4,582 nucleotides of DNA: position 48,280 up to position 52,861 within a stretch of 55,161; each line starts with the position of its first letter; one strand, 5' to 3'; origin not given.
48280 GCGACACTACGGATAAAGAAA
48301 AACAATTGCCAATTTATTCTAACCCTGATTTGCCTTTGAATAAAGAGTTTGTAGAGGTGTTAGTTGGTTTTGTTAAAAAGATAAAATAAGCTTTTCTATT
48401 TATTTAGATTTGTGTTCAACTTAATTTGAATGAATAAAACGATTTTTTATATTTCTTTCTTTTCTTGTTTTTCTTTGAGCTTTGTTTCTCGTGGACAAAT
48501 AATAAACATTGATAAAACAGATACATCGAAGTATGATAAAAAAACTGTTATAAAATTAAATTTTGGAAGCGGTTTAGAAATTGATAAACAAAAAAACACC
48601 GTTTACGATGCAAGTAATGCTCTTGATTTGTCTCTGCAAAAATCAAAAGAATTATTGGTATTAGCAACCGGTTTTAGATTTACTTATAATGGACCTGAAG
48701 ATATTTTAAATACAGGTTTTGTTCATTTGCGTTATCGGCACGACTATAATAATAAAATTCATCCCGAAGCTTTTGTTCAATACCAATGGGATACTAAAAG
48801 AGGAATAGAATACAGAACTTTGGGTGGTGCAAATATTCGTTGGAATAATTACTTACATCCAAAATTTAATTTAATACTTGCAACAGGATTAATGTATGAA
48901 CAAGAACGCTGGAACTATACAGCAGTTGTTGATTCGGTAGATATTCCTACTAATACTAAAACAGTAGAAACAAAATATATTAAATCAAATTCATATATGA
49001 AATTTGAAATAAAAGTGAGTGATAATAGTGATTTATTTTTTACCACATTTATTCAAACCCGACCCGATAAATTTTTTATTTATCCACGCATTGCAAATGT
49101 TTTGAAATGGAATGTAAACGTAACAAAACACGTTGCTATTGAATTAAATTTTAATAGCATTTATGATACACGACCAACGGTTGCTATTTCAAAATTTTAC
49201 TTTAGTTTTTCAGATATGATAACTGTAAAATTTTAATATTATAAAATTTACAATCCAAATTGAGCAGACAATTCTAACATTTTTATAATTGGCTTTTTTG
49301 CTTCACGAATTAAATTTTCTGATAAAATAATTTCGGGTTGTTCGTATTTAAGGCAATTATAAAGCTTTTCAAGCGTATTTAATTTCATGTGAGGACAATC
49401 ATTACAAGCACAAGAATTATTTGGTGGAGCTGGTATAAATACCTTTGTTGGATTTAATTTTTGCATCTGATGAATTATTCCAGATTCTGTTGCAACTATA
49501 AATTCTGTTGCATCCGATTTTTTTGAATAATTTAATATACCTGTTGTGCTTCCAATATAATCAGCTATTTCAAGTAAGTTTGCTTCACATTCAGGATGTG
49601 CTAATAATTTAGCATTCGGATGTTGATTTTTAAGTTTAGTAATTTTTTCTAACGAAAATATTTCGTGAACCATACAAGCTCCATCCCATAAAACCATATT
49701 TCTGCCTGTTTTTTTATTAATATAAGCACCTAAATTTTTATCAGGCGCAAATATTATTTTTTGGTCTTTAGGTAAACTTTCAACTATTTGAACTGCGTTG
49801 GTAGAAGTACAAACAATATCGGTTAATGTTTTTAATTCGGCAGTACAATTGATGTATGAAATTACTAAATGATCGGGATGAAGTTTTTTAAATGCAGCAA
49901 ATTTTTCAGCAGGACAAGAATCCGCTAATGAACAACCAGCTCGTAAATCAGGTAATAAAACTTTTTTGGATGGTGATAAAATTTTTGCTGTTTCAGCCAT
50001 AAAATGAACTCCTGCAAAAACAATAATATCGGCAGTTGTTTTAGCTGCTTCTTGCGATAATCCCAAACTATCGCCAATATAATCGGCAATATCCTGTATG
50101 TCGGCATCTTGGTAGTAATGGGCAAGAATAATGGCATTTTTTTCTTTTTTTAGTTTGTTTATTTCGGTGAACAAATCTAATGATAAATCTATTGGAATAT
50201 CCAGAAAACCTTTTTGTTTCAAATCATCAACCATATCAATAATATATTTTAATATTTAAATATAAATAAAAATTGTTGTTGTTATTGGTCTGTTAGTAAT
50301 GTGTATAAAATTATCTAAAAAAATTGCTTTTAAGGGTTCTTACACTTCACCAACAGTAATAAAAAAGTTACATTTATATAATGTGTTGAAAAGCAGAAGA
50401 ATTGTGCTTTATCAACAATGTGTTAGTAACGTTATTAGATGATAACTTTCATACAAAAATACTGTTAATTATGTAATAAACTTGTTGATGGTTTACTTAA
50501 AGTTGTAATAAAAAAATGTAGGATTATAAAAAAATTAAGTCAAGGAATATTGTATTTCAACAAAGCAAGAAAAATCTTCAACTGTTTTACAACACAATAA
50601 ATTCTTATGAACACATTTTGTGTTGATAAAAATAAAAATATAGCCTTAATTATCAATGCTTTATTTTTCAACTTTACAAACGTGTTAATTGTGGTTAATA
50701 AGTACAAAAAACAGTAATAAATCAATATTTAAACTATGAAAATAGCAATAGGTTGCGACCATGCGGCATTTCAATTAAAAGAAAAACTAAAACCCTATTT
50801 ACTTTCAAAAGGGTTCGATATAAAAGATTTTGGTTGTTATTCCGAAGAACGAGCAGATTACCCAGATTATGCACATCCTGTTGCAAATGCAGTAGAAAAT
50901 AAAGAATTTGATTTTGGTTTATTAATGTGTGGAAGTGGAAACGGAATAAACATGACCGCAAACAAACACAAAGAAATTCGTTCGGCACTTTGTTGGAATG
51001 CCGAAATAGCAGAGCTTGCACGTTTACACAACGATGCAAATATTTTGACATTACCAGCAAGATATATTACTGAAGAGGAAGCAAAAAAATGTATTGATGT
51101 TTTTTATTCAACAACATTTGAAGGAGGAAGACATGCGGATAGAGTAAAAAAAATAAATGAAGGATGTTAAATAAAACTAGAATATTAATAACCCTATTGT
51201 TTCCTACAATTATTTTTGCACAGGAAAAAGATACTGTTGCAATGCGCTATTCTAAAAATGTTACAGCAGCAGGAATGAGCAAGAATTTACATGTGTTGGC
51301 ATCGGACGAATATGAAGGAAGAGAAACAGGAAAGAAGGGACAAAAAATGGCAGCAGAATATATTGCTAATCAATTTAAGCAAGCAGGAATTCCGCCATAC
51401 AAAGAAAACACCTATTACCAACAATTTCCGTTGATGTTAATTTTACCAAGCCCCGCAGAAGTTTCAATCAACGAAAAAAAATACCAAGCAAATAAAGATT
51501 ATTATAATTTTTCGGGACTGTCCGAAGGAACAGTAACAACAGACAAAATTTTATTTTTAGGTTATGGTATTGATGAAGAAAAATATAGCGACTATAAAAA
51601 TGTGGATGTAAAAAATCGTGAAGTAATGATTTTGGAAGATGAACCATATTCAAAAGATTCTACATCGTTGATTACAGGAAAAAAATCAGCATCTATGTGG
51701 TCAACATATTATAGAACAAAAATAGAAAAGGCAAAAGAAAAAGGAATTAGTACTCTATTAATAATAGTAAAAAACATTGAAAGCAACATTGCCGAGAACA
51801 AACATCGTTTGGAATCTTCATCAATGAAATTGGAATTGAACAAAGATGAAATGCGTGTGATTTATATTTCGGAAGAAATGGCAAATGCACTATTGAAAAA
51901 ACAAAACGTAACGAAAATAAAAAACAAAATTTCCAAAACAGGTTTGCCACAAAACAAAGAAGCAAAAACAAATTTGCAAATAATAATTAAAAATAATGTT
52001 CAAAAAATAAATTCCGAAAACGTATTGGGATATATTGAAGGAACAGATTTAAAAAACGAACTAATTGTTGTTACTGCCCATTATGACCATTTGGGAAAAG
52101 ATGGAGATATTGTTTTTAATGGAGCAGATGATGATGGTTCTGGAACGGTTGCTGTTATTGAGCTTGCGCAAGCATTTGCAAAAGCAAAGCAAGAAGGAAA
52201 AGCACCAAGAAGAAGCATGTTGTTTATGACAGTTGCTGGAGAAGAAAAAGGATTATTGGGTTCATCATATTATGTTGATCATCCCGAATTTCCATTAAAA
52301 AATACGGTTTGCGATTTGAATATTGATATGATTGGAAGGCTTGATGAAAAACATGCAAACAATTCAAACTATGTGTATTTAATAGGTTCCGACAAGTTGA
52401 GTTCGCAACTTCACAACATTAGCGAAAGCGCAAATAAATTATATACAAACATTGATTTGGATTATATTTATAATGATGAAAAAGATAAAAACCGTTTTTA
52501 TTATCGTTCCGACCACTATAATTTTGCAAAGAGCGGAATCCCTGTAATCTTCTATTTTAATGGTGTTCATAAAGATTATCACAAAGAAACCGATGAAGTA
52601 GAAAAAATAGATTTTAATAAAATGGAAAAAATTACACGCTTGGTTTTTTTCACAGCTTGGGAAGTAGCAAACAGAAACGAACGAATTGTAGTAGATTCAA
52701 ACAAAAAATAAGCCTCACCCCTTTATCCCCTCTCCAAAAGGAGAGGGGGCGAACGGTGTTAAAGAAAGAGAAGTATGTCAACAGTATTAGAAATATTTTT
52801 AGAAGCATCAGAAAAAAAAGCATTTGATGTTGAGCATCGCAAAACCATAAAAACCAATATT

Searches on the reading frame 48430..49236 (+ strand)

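Call 92: search_protein_families(library=pfam, proteins=[window:48430-49236:+], max_evalue=0.0001)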
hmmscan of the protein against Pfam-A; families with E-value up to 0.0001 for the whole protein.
window:48430-49236:+ (268 aa): 1 family
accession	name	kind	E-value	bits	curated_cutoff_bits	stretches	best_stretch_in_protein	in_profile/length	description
PF04338.18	DUF481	-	1.1e-06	29.3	21.1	1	94-250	50-192/210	Protein of unknown function, DUF481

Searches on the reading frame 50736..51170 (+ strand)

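Call 92: search_protein_families(library=pfam, proteins=[window:50736-51170:+], max_evalue=0.0001)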
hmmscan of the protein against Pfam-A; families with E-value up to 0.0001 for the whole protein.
window:50736-51170:+ (144 aa): 1 family
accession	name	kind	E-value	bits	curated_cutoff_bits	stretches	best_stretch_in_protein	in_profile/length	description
PF02502.23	LacAB_rpiB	-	1.2e-57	194.2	24.7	1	3-140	1-138/138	Ribose/Galactose Isomerase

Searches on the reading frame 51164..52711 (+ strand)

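Call 92: search_protein_families(library=pfam, proteins=[window:51164-52711:+], max_evalue=0.0001)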
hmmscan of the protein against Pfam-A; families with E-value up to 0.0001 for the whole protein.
window:51164-52711:+ (515 aa): 1 family
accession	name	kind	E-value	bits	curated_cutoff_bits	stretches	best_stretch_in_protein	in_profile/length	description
PF04389.22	Peptidase_M28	-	1e-39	136.8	21.3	1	286-495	1-190/193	Peptidase family M28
